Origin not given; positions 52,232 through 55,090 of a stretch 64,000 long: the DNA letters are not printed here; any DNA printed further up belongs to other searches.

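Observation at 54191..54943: Aspartyl-tRNA synthetase runs on in frame into a helical domain of about 250 aa with no synthetase similarity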

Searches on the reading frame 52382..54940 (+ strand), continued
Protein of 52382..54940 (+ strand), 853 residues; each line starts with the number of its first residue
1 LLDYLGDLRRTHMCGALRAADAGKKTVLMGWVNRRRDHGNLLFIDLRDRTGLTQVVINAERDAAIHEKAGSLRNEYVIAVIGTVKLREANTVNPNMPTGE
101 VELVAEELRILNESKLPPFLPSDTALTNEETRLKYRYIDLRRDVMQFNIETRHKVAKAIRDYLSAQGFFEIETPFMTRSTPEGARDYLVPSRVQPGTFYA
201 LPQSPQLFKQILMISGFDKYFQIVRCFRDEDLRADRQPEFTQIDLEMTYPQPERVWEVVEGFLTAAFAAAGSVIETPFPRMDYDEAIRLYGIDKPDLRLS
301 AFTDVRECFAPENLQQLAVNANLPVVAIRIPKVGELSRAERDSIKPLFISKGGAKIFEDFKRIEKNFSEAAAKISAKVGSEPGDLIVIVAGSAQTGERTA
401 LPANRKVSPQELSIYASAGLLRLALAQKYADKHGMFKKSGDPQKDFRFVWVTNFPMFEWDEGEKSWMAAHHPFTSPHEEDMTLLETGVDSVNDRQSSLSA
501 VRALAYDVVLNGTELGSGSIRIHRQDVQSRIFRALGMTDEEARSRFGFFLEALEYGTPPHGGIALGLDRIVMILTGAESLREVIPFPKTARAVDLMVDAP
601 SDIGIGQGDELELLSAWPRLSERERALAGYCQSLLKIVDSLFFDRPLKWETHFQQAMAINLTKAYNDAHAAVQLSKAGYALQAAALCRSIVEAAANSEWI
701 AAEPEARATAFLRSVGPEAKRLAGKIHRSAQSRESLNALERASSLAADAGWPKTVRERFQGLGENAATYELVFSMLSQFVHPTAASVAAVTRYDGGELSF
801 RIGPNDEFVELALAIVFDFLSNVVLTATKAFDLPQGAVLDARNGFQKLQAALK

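Call 34: find_homologous_proteins(query=window:52382-54940:+, max_evalue=1e-100)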
Query window:52382-54940:+ (853 aa): 8000 proteins with E <= 1e-100 among 8000 candidates; the best 120 are listed.
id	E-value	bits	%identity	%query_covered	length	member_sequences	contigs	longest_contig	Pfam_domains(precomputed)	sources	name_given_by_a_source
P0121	0.0e+0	1604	83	100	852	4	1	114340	PF01336.32,PF18928.6,PF00152.26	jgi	jgi:aspartyl-tRNA synthetase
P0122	0.0e+0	1596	83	100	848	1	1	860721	PF01336.32,PF18928.6,PF00152.26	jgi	jgi:aspartyl-tRNA synthetase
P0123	0.0e+0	1514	79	98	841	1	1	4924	PF01336.32,PF18928.6,PF00152.26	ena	-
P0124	0.0e+0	1478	78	98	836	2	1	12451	PF01336.32,PF18928.6,PF00152.26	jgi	-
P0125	0.0e+0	1408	75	99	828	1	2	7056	PF01336.32,PF18928.6,PF00152.26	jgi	jgi:aspartyl-tRNA synthetase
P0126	0.0e+0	1355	72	99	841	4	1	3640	PF01336.32,PF18928.6,PF00152.26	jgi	jgi:aspartyl-tRNA synthetase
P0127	0.0e+0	1342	72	99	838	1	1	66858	PF01336.32,PF18928.6,PF00152.26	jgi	jgi:aspartyl-tRNA synthetase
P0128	0.0e+0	1312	72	96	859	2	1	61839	PF01336.32,PF18928.6,PF00152.26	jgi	jgi:aspartyl-tRNA synthetase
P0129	0.0e+0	1290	68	98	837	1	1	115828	PF01336.32,PF18928.6,PF00152.26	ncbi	-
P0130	0.0e+0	1276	91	72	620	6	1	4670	PF01336.32,PF00152.26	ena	-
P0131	0.0e+0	1275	91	72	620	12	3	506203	PF01336.32,PF00152.26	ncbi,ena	-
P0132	0.0e+0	1275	91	72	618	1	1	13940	PF01336.32,PF00152.26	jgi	-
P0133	0.0e+0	1275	91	72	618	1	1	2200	PF01336.32,PF00152.26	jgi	jgi:aspartyl-tRNA synthetase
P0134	0.0e+0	1270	91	72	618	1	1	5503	PF01336.32,PF00152.26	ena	-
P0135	0.0e+0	1262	91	72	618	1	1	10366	PF01336.32,PF00152.26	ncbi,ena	-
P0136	0.0e+0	1262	91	72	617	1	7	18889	PF01336.32,PF00152.26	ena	-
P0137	0.0e+0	1262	91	72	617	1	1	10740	PF01336.32,PF00152.26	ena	-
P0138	0.0e+0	1261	91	72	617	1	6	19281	PF01336.32,PF00152.26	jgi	jgi:aspartyl-tRNA synthetase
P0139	0.0e+0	1261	91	72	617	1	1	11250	PF01336.32,PF00152.26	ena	-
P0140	0.0e+0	1260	91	72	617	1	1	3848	PF01336.32,PF00152.26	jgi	-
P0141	0.0e+0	1260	91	72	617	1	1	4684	PF01336.32,PF00152.26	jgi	jgi:aspartyl-tRNA synthetase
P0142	0.0e+0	1259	91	72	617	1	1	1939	PF01336.32,PF00152.26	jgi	-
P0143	0.0e+0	1259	90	72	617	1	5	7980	PF01336.32,PF00152.26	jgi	jgi:aspartyl-tRNA synthetase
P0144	0.0e+0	1259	90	72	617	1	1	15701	PF01336.32,PF00152.26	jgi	-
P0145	0.0e+0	1258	90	72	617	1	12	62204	PF01336.32,PF00152.26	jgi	jgi:aspartyl-tRNA synthetase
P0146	0.0e+0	1258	90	72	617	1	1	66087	PF01336.32,PF00152.26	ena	-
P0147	0.0e+0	1258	90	72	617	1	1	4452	PF01336.32,PF00152.26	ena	-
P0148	0.0e+0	1258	91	72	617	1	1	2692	PF01336.32,PF00152.26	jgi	jgi:aspartyl-tRNA synthetase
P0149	0.0e+0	1258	90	72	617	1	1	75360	PF01336.32,PF00152.26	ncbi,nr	ncbi:MAG TPA: aspartate--tRNA ligase [Candidatus Sulfotelmatobacter sp.]|nr:aspartate--tRNA ligase [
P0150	0.0e+0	1257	90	72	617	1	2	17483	PF01336.32,PF00152.26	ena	-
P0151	0.0e+0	1257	90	72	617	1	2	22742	PF01336.32,PF00152.26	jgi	-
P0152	0.0e+0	1257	90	72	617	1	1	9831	PF01336.32,PF00152.26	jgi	jgi:aspartyl-tRNA synthetase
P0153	0.0e+0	1256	90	72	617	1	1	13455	PF01336.32,PF00152.26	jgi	-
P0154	0.0e+0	1256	92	71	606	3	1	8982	PF01336.32,PF00152.26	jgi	jgi:aspartyl-tRNA synthetase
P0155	0.0e+0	1255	90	72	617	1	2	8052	PF01336.32,PF00152.26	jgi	jgi:aspartyl-tRNA synthetase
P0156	0.0e+0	1255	90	72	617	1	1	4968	PF01336.32,PF00152.26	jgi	jgi:aspartyl-tRNA synthetase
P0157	0.0e+0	1254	90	72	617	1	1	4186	PF01336.32,PF00152.26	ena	-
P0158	0.0e+0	1254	90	72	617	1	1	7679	PF01336.32,PF00152.26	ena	-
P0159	0.0e+0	1253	90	72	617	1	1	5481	PF01336.32,PF00152.26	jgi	jgi:aspartyl-tRNA synthetase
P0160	0.0e+0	1253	90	72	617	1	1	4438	PF01336.32,PF00152.26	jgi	jgi:aspartyl-tRNA synthetase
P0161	0.0e+0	1252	90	72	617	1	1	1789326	PF01336.32,PF00152.26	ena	-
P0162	0.0e+0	1252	90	72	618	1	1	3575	PF01336.32,PF00152.26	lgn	-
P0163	0.0e+0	1251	90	72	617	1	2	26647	PF01336.32,PF00152.26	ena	-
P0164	0.0e+0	1250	90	72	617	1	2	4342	PF01336.32,PF00152.26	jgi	jgi:aspartyl-tRNA synthetase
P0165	0.0e+0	1249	90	72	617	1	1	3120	PF01336.32,PF00152.26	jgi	-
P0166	0.0e+0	1249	91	71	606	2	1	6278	PF01336.32,PF00152.26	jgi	jgi:aspartyl-tRNA synthetase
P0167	0.0e+0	1249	90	72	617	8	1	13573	PF01336.32,PF00152.26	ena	-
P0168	0.0e+0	1249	91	70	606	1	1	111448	PF01336.32,PF00152.26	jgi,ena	-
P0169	0.0e+0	1248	90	72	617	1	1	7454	PF01336.32,PF00152.26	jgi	jgi:aspartyl-tRNA synthetase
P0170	0.0e+0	1248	90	72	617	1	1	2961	PF01336.32,PF00152.26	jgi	jgi:aspartyl-tRNA synthetase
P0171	0.0e+0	1247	89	72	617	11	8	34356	PF01336.32,PF00152.26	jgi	jgi:aspartyl-tRNA synthetase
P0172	0.0e+0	1246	90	72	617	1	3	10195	PF01336.32,PF00152.26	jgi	jgi:aspartyl-tRNA synthetase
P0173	0.0e+0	1246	91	70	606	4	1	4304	PF01336.32,PF00152.26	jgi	jgi:aspartyl-tRNA synthetase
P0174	0.0e+0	1246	90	72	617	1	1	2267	PF01336.32,PF00152.26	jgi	jgi:aspartyl-tRNA synthetase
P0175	0.0e+0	1245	92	70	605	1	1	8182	PF01336.32,PF00152.26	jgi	jgi:aspartyl-tRNA synthetase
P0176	0.0e+0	1244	90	72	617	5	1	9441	PF01336.32,PF00152.26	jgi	jgi:aspartyl-tRNA synthetase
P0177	0.0e+0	1244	91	70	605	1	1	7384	PF01336.32,PF00152.26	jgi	jgi:aspartyl-tRNA synthetase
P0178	0.0e+0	1244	90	72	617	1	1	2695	PF01336.32,PF00152.26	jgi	jgi:aspartyl-tRNA synthetase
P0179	0.0e+0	1243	90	72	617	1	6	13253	PF01336.32,PF00152.26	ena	-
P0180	0.0e+0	1242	89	72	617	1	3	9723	PF01336.32,PF00152.26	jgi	jgi:aspartyl-tRNA synthetase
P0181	0.0e+0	1241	89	72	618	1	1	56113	PF01336.32,PF00152.26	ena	-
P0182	0.0e+0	1241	89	72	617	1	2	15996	PF01336.32,PF00152.26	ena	-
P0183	0.0e+0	1241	89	72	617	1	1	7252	PF01336.32,PF00152.26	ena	-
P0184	0.0e+0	1241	89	72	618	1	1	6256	PF01336.32,PF00152.26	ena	-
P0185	0.0e+0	1239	89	72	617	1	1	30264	PF01336.32,PF00152.26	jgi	jgi:aspartyl-tRNA synthetase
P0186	0.0e+0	1237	89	72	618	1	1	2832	PF01336.32,PF00152.26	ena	-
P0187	0.0e+0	1237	88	72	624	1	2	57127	PF01336.32,PF00152.26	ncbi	-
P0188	0.0e+0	1236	88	72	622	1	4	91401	PF01336.32,PF00152.26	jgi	jgi:aspartyl-tRNA synthetase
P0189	0.0e+0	1236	91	70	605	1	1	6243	PF01336.32,PF00152.26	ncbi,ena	-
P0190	0.0e+0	1235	89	72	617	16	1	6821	PF01336.32,PF00152.26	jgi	jgi:aspartyl-tRNA synthetase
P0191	0.0e+0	1233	89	72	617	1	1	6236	PF01336.32,PF00152.26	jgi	-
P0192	0.0e+0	1233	91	70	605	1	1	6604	PF01336.32,PF00152.26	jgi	jgi:aspartyl-tRNA synthetase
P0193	0.0e+0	1233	91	70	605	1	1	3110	PF01336.32,PF00152.26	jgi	jgi:aspartyl-tRNA synthetase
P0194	0.0e+0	1233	90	70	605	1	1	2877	PF01336.32,PF00152.26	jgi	jgi:aspartyl-tRNA synthetase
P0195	0.0e+0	1233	91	70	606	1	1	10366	PF01336.32,PF00152.26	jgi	jgi:aspartyl-tRNA synthetase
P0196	0.0e+0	1233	91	70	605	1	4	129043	PF01336.32,PF00152.26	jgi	jgi:aspartyl-tRNA synthetase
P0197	0.0e+0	1233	91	70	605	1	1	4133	PF01336.32,PF00152.26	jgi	-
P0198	0.0e+0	1232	88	72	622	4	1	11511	PF01336.32,PF00152.26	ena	-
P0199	0.0e+0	1232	90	70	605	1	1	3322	PF01336.32,PF00152.26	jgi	jgi:aspartyl-tRNA synthetase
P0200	0.0e+0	1232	91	70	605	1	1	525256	PF01336.32,PF00152.26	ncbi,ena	-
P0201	0.0e+0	1231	90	70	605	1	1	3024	PF01336.32,PF00152.26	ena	-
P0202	0.0e+0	1231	89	72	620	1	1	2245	PF01336.32,PF00152.26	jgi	jgi:aspartyl-tRNA synthetase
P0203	0.0e+0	1231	90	70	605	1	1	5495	PF01336.32,PF00152.26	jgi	jgi:aspartyl-tRNA synthetase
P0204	0.0e+0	1231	90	70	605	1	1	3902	PF01336.32,PF00152.26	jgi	jgi:aspartyl-tRNA synthetase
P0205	0.0e+0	1231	91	70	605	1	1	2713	PF01336.32,PF00152.26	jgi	jgi:aspartyl-tRNA synthetase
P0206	0.0e+0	1231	88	72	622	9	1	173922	PF01336.32,PF00152.26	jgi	jgi:aspartyl-tRNA synthetase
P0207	0.0e+0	1230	91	70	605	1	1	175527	PF01336.32,PF00152.26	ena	-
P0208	0.0e+0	1230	88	72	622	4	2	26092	PF01336.32,PF00152.26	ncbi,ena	-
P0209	0.0e+0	1230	86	72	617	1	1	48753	PF01336.32,PF00152.26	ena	-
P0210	0.0e+0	1230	91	70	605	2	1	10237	PF01336.32,PF00152.26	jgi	jgi:aspartyl-tRNA synthetase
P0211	0.0e+0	1230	90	70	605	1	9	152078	PF01336.32,PF00152.26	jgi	jgi:aspartyl-tRNA synthetase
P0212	0.0e+0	1229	90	70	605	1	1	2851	PF01336.32,PF00152.26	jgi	-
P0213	0.0e+0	1229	90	70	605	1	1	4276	PF01336.32,PF00152.26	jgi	jgi:aspartyl-tRNA synthetase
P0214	0.0e+0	1229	88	72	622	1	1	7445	PF01336.32,PF00152.26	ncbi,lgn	-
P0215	0.0e+0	1229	86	72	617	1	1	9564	PF01336.32,PF00152.26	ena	-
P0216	0.0e+0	1229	86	72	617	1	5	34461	PF01336.32,PF00152.26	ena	-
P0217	0.0e+0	1229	91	70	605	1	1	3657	PF01336.32,PF00152.26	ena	-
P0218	0.0e+0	1228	86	72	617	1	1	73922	PF01336.32,PF00152.26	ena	-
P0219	0.0e+0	1228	90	70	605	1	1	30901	PF01336.32,PF00152.26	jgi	jgi:aspartyl-tRNA synthetase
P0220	0.0e+0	1228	90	70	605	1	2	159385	PF01336.32,PF00152.26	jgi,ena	-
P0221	0.0e+0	1228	86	72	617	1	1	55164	PF01336.32,PF00152.26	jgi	-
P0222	0.0e+0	1228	86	72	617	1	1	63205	PF01336.32,PF00152.26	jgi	-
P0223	0.0e+0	1227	86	72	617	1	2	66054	PF01336.32,PF00152.26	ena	-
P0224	0.0e+0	1227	90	70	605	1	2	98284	PF01336.32,PF00152.26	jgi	jgi:aspartyl-tRNA synthetase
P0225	0.0e+0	1227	89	71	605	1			PF01336.32,PF00152.26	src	-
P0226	0.0e+0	1227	90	70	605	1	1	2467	PF01336.32,PF00152.26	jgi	-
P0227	0.0e+0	1226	86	72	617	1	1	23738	PF01336.32,PF00152.26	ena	-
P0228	0.0e+0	1226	86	72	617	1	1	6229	PF01336.32,PF00152.26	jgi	jgi:aspartyl-tRNA synthetase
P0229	0.0e+0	1226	86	72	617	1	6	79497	PF01336.32,PF00152.26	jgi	jgi:aspartyl-tRNA synthetase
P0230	0.0e+0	1226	86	72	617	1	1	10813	PF01336.32,PF00152.26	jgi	jgi:aspartyl-tRNA synthetase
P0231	0.0e+0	1226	90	70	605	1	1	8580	PF01336.32,PF00152.26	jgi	jgi:aspartyl-tRNA synthetase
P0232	0.0e+0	1226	86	72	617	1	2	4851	PF01336.32,PF00152.26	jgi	jgi:aspartyl-tRNA synthetase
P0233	0.0e+0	1226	90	70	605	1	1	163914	PF01336.32,PF00152.26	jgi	jgi:aspartyl-tRNA synthetase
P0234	0.0e+0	1225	90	70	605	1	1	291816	PF01336.32,PF00152.26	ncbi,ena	-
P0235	0.0e+0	1225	90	70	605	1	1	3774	PF01336.32,PF00152.26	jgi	-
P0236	0.0e+0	1225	86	72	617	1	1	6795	PF01336.32,PF00152.26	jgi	jgi:aspartyl-tRNA synthetase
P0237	0.0e+0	1225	90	70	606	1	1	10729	PF01336.32,PF00152.26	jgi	jgi:aspartyl-tRNA synthetase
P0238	0.0e+0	1225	90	70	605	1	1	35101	PF01336.32,PF00152.26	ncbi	-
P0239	0.0e+0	1224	91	70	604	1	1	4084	PF01336.32,PF00152.26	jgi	jgi:aspartyl-tRNA synthetase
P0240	0.0e+0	1223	90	71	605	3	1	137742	PF01336.32,PF00152.26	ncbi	ncbi:MAG: aspartate--tRNA ligase [Candidatus Sulfotelmatobacter sp.]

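Call 41: find_encoding_contigs(protein=P0131, flank=10000, max_places=2)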
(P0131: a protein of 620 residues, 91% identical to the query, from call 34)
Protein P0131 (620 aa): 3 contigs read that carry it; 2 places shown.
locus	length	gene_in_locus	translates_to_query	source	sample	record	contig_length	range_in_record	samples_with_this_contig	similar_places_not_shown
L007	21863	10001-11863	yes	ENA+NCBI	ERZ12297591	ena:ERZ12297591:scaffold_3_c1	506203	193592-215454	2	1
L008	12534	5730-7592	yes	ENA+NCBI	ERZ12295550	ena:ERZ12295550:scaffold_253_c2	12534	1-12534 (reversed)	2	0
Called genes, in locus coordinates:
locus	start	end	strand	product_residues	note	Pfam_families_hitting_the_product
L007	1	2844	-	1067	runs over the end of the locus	PF13620:CarboxypepD_reg, PF25183:OMP_b-brl_4, PF00593:TonB_dep_Rec_b-barrel, PF25183:OMP_b-brl_4 (weak)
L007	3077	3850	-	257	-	-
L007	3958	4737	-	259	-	-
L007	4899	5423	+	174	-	PF25087:GMPPB_C (faint), PF25084:LbH_EIF2B (faint), PF21711:DCTN5, PF00132:Hexapep, PF14602:Hexapep_2 (weak)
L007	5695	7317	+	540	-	PF00152:tRNA-synt_2 (faint), PF13393:tRNA-synt_His, PF00587:tRNA-synt_2b, PF03129:HGTP_anticodon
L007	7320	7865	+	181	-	PF01243:PNPOx_N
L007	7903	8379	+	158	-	PF14534:DUF4440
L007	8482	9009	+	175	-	PF07617:DUF1579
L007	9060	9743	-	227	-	-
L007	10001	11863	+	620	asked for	PF01336:tRNA_anti-codon, PF00152:tRNA-synt_2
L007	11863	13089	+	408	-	PF00266:Aminotran_5, PF01212:Beta_elim_lyase (weak)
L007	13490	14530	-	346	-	PF01087:GalP_UDP_transf, PF16268:DUF4921, PF01230:HIT (faint), PF16285:DUF4931_N, PF02744:GalP_UDP_tr_C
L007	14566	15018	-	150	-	PF02021:UPF0102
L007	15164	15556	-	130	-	-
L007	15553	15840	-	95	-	PF09907:HigB_toxin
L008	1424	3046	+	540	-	PF00152:tRNA-synt_2 (faint), PF13393:tRNA-synt_His, PF00587:tRNA-synt_2b, PF03129:HGTP_anticodon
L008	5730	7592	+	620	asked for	PF01336:tRNA_anti-codon, PF00152:tRNA-synt_2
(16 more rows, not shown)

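Call 42: find_encoding_contigs(protein=P0122, flank=10000, max_places=2)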
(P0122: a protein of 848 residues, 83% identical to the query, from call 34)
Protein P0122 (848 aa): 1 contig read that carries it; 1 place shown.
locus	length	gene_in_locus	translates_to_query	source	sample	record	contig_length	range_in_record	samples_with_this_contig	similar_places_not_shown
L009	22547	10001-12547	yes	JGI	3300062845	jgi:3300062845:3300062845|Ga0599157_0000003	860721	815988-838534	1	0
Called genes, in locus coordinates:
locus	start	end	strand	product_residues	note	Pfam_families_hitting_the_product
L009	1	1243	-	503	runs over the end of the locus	PF01979:Amidohydro_1, PF07969:Amidohydro_3 (weak)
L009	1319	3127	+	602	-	PF00009:GTP_EFTU, PF03144:GTP_EFTU_D2, PF00679:EFG_C, PF06421:LepA_C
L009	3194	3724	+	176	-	PF01928:CYTH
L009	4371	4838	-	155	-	-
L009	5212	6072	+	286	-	PF00486:Trans_reg_C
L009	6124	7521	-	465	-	PF00772:DnaB, PF03796:DnaB_C, PF13481:AAA_25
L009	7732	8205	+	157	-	PF07617:DUF1579 (weak)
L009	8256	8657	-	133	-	PF08570:DUF1761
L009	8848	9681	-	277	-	PF20240:DUF6597, PF12833:HTH_18, PF00165:HTH_AraC (weak)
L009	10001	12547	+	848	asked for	PF01336:tRNA_anti-codon, PF00152:tRNA-synt_2, PF18928:DUF5677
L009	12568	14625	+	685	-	PF01979:Amidohydro_1, PF07969:Amidohydro_3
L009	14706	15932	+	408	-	PF00155:Aminotran_1_2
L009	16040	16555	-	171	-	PF00080:Sod_Cu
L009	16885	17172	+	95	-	-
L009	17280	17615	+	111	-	PF05164:ZapA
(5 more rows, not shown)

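Call 43: find_encoding_contigs(protein=P0128, flank=10000, max_places=2)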
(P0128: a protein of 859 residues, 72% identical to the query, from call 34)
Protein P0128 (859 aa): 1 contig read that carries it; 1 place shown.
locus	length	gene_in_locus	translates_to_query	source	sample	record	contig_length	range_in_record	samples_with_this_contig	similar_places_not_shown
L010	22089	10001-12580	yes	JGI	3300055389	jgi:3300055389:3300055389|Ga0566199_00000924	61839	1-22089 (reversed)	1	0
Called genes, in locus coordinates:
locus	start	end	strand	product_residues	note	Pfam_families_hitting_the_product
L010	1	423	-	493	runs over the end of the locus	PF00919:UPF0004, PF04055:Radical_SAM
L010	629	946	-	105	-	PF13451:zf_Tbcl, PF23477:zf_Tbcl_2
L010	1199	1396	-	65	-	PF01165:Ribosomal_S21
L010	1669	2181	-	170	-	-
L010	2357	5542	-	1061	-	PF13620:CarboxypepD_reg, PF25183:OMP_b-brl_4, PF00593:TonB_dep_Rec_b-barrel (weak), PF25183:OMP_b-brl_4 (weak)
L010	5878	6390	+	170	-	PF25087:GMPPB_C (faint), PF21711:DCTN5, PF25084:LbH_EIF2B (faint), PF00132:Hexapep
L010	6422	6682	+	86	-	-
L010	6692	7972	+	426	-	PF13393:tRNA-synt_His, PF00152:tRNA-synt_2 (faint), PF00587:tRNA-synt_2b, PF03129:HGTP_anticodon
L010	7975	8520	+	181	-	PF01243:PNPOx_N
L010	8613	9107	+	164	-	PF14534:DUF4440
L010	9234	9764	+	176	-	PF07617:DUF1579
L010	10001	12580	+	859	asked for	PF01336:tRNA_anti-codon, PF00152:tRNA-synt_2, PF18928:DUF5677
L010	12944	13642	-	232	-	PF13189:Cytidylate_kin2, PF13671:AAA_33 (faint), PF02224:Cytidylate_kin, PF13207:AAA_17 (faint), PF13238:AAA_18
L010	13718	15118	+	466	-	PF06537:DHOR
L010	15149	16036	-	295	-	PF24741:AlkZ-rel (faint)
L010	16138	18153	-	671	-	PF02518:HATPase_c, PF13589:HATPase_c_3, PF01119:DNA_mis_repair, PF08676:MutL_C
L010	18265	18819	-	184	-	PF01797:Y1_Tnp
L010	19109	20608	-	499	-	PF18917:LiaI-LiaF-like_TM1 (weak), PF22570:LiaF-TM, PF13349:DUF4097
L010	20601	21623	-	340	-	PF00643:zf-B_box (weak), PF22570:LiaF-TM (faint), PF18917:LiaI-LiaF-like_TM1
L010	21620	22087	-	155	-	?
